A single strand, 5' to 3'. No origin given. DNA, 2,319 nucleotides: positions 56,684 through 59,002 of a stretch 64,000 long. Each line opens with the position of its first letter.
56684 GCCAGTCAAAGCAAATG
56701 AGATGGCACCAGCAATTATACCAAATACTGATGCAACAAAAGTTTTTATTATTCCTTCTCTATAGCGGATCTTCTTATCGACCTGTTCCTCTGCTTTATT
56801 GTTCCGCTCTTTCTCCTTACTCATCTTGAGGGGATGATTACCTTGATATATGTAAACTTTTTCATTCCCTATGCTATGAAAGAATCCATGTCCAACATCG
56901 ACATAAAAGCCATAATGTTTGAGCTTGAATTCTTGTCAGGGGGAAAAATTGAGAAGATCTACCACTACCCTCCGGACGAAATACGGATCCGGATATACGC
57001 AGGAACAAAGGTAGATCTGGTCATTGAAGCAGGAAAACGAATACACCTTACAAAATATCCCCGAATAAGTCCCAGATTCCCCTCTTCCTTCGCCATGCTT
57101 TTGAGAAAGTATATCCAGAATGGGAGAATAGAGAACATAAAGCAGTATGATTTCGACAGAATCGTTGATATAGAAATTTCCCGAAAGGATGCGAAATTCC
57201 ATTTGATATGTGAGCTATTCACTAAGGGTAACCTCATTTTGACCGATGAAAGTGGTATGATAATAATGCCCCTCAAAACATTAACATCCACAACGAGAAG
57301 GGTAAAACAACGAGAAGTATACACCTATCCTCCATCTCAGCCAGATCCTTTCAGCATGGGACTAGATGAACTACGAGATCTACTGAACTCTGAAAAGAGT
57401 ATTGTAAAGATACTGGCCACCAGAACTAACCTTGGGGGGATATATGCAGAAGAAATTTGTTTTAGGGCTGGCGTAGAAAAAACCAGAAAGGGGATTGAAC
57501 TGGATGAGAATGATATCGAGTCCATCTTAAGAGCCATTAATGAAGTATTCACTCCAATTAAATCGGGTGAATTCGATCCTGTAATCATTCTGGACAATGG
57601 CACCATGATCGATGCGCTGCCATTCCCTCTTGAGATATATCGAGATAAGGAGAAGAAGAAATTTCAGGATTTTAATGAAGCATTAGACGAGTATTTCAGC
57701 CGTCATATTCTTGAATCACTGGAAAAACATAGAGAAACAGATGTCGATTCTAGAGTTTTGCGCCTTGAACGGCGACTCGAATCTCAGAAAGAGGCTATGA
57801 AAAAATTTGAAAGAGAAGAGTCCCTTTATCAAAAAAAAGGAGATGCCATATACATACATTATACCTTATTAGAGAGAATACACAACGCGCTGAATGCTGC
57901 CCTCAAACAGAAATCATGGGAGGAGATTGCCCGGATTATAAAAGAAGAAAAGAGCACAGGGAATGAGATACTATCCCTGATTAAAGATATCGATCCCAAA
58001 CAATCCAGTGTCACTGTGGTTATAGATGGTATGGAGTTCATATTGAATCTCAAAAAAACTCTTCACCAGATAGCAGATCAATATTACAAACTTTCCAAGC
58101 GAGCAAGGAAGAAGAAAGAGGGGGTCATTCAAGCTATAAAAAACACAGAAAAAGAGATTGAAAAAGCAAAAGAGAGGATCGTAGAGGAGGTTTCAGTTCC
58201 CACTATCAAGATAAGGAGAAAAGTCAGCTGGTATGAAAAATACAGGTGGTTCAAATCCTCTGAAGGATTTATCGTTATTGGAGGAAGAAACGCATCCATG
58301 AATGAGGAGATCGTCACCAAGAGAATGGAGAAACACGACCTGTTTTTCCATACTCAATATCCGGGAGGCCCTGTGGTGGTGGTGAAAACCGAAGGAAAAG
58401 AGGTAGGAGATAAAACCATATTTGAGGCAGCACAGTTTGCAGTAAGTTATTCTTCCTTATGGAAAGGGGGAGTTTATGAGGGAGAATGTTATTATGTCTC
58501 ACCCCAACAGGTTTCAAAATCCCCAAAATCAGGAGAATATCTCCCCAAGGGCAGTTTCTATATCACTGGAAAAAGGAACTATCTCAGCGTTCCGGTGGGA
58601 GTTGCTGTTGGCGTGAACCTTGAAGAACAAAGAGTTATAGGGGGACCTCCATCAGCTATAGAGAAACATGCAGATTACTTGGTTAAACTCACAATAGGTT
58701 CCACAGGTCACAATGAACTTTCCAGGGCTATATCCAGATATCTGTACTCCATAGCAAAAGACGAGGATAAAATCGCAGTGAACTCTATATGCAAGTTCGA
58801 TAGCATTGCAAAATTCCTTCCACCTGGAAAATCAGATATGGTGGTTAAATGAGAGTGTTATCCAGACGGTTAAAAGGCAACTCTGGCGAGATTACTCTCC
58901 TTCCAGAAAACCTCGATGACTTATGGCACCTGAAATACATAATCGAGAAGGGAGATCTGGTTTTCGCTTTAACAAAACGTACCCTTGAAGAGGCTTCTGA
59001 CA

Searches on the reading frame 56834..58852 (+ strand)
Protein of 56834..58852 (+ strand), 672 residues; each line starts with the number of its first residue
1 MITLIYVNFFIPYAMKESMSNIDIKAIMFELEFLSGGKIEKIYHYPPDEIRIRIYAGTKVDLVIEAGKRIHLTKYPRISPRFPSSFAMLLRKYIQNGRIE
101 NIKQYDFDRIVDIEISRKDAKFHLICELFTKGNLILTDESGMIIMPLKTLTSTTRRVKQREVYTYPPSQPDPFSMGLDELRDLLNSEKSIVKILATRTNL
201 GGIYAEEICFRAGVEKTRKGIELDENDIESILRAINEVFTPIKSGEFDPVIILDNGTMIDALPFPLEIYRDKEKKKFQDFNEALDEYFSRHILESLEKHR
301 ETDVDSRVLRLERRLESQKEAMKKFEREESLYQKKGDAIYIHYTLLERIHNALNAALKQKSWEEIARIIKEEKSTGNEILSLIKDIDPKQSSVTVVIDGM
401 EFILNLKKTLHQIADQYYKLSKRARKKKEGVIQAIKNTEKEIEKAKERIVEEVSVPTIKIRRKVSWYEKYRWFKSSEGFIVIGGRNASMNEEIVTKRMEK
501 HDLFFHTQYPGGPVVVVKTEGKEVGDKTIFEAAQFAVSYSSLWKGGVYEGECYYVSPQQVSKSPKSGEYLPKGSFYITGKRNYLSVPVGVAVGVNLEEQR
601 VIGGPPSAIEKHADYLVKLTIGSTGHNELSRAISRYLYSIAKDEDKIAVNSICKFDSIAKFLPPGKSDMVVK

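Call 61: search_protein_families(library=pfam, proteins=[window:56834-58852:+], max_evalue=0.00001)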
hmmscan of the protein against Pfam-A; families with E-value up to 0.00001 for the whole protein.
window:56834-58852:+ (672 aa): 2 families
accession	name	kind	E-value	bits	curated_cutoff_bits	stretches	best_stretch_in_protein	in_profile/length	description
PF05833.16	NFACT_N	-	8.5e-74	249.4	31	1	21-447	2-416/456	NFACT N-terminal and middle domains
PF05670.18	NFACT-R_1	-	6e-31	107.7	29.8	1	469-579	1-112/112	NFACT protein RNA binding domain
